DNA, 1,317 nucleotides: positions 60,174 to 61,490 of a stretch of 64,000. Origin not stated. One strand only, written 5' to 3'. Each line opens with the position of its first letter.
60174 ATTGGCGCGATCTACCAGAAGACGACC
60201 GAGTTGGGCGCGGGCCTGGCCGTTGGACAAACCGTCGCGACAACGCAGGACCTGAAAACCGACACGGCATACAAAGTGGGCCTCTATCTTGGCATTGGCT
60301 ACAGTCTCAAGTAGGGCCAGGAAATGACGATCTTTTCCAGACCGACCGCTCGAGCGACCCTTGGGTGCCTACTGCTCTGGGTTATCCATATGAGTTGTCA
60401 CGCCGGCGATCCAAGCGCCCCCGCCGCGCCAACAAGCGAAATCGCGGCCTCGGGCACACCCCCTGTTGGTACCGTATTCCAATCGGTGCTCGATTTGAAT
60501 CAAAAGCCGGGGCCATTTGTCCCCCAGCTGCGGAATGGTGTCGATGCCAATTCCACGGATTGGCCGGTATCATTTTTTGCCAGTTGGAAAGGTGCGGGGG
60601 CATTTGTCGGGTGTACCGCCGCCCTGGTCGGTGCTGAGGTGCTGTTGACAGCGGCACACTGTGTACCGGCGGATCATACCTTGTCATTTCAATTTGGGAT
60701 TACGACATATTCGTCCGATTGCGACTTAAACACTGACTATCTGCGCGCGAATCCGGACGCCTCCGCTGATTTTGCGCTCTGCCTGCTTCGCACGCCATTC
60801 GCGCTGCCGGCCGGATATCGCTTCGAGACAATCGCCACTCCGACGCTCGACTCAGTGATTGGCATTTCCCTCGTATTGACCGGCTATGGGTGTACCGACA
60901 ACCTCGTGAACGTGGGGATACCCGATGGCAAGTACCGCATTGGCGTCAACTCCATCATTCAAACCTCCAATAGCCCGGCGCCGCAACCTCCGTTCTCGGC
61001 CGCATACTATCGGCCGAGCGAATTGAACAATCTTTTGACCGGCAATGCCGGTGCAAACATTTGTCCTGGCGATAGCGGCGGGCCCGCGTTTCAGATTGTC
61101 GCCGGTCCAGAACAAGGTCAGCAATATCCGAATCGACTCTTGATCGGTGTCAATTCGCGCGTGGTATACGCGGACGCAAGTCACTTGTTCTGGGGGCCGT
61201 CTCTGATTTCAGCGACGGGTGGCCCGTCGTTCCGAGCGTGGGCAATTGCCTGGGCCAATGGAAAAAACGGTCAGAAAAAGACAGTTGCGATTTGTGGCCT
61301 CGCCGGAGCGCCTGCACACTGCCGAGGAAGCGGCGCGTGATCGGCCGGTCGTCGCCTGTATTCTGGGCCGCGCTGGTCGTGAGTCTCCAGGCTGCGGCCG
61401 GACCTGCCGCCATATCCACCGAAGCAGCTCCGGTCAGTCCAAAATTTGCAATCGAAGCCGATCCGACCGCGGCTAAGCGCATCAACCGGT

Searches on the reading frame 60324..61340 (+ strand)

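Call 3: search_protein_families(library=pfam, proteins=[window:60324-61340:+], max_evalue=0.01)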
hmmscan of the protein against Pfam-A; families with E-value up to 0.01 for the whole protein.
window:60324-61340:+ (338 aa): 2 families
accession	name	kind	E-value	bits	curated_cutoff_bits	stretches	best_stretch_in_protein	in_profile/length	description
PF00089.32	Trypsin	-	1.2e-13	51.9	20.6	1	71-279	3-197/220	Trypsin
PF13365.12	Trypsin_2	-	0.00021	22.5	27.6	1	97-257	1-136/144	Trypsin-like peptidase domain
